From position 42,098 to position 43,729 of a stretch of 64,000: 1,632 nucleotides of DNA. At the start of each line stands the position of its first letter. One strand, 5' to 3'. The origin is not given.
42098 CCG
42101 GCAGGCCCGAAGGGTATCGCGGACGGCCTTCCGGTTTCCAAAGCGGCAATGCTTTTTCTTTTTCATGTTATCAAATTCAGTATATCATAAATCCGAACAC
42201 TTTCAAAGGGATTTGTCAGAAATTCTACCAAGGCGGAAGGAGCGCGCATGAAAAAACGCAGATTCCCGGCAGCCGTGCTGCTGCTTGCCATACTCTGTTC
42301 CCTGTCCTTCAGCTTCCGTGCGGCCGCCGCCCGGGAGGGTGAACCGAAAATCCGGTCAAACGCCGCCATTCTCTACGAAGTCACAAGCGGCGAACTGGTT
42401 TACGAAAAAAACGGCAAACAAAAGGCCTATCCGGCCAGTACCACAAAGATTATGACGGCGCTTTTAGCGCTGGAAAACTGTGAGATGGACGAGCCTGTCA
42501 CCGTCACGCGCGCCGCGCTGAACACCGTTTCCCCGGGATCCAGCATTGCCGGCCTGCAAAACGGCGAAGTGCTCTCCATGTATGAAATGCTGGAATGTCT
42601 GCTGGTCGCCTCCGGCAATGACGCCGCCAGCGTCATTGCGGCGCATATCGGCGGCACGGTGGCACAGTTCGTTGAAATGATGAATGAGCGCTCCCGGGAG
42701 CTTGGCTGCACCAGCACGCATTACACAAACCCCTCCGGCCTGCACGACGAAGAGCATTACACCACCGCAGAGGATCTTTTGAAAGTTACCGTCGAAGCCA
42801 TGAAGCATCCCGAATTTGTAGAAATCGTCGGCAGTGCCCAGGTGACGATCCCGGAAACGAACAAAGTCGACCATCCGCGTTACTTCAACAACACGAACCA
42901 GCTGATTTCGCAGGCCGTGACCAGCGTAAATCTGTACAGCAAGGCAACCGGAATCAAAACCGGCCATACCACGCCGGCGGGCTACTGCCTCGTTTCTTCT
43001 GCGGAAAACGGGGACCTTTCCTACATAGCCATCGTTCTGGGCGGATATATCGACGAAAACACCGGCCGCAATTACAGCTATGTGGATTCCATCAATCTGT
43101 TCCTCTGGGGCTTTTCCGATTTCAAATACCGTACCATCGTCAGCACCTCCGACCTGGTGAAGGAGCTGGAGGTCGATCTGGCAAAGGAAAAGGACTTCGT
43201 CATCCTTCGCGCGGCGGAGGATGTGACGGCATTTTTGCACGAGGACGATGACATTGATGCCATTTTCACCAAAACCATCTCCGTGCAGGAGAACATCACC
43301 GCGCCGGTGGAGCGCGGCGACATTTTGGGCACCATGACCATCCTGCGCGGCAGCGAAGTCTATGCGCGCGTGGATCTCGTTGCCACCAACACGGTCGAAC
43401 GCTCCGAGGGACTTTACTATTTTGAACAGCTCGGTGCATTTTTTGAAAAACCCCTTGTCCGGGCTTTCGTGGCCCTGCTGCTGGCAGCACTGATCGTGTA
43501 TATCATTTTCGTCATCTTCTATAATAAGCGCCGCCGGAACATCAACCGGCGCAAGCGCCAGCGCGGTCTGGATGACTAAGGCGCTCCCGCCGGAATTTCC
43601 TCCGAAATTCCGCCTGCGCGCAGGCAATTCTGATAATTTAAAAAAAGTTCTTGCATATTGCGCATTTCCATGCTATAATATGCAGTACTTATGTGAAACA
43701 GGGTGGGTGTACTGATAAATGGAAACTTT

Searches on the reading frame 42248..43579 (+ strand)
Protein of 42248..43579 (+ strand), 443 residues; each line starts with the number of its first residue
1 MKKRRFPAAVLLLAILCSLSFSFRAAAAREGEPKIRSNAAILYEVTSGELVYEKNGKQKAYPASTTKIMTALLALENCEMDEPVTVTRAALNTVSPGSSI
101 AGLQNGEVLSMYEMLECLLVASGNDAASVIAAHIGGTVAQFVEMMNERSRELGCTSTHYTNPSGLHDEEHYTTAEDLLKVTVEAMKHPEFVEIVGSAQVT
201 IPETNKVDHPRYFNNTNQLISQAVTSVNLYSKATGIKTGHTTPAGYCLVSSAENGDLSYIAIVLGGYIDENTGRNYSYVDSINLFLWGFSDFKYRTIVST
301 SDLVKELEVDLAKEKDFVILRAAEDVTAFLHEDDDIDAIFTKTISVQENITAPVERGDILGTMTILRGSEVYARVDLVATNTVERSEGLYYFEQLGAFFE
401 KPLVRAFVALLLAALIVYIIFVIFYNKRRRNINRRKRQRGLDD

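Call 74: search_protein_families(library=pfam, proteins=[window:42248-43579:+], max_evalue=0.00001)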
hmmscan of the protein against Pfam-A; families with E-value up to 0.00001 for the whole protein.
window:42248-43579:+ (443 aa): 4 families
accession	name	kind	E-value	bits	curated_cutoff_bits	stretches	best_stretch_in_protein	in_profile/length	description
PF00768.25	Peptidase_S11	-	9.4e-52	176.3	27.6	1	29-265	4-236/239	D-alanyl-D-alanine carboxypeptidase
PF07943.18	PBP5_C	-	5.2e-10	39.8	21.2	1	292-385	1-91/91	Penicillin-binding protein 5, C-terminal domain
PF13354.11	Beta-lactamase2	-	5.8e-08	32.8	22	1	45-180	7-142/214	Beta-lactamase enzyme family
PF02113.21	Peptidase_S13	-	2.8e-06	26.8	22.8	0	33-78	12-59/444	D-Ala-D-Ala carboxypeptidase 3 (S13) family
